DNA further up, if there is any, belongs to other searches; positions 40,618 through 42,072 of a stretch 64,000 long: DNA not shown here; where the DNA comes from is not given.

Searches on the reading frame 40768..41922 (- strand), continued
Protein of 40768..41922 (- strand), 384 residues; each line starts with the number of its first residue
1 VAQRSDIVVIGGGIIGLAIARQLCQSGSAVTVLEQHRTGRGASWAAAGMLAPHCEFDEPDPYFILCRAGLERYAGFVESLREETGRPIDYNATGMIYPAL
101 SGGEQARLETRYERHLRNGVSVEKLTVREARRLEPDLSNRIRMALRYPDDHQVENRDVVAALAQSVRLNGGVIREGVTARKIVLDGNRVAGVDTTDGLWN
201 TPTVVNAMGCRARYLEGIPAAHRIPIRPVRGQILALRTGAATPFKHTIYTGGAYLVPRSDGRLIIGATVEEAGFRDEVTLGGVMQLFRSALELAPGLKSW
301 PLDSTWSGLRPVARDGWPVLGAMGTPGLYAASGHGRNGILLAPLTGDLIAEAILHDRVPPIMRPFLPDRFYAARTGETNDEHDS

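Call 51: find_encoding_contigs(protein=P0001, flank=1500, max_places=4)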
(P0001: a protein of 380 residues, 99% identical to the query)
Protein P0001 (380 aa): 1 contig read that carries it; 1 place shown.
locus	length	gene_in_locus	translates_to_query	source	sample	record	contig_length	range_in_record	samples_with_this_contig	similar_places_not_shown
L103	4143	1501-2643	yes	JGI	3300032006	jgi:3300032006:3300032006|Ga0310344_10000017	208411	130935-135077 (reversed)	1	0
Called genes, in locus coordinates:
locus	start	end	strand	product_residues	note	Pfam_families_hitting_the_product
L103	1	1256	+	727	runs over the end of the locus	PF00092:VWA (faint), PF07090:GATase1_like (weak)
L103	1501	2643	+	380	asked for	PF00890:FAD_binding_2 (weak), PF01266:DAO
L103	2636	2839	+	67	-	PF02597:ThiS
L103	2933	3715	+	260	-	PF05690:ThiG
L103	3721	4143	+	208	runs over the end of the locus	PF02581:TMP-TENI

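Call 52: find_encoding_contigs(protein=P0035, flank=1500, max_places=3)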
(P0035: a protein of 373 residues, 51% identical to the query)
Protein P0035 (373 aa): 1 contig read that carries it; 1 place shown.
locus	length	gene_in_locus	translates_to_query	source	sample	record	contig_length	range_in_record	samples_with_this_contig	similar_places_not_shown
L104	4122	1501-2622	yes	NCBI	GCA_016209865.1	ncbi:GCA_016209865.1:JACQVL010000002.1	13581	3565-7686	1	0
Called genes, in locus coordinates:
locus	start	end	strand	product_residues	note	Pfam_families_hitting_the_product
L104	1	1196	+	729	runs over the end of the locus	PF07090:GATase1_like (faint)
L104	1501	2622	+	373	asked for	PF00890:FAD_binding_2, PF01266:DAO, PF07992:Pyr_redox_2 (faint)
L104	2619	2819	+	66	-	PF02597:ThiS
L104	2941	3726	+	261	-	PF05690:ThiG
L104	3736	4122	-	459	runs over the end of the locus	PF00072:Response_reg, PF00158:Sigma54_activat, PF13191:AAA_16 (faint), PF14532:Sigma54_activ_2, PF00004:AAA (faint), PF25601:AAA_lid_14, PF02954:HTH_8 (weak)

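Call 53: find_encoding_contigs(protein=P0037, flank=1500, max_places=3)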
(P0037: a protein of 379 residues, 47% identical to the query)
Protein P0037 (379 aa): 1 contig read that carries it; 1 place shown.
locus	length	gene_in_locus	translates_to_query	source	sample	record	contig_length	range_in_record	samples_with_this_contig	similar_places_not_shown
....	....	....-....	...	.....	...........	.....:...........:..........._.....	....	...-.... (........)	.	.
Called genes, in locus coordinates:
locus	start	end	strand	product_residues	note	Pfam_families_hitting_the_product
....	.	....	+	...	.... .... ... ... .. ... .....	?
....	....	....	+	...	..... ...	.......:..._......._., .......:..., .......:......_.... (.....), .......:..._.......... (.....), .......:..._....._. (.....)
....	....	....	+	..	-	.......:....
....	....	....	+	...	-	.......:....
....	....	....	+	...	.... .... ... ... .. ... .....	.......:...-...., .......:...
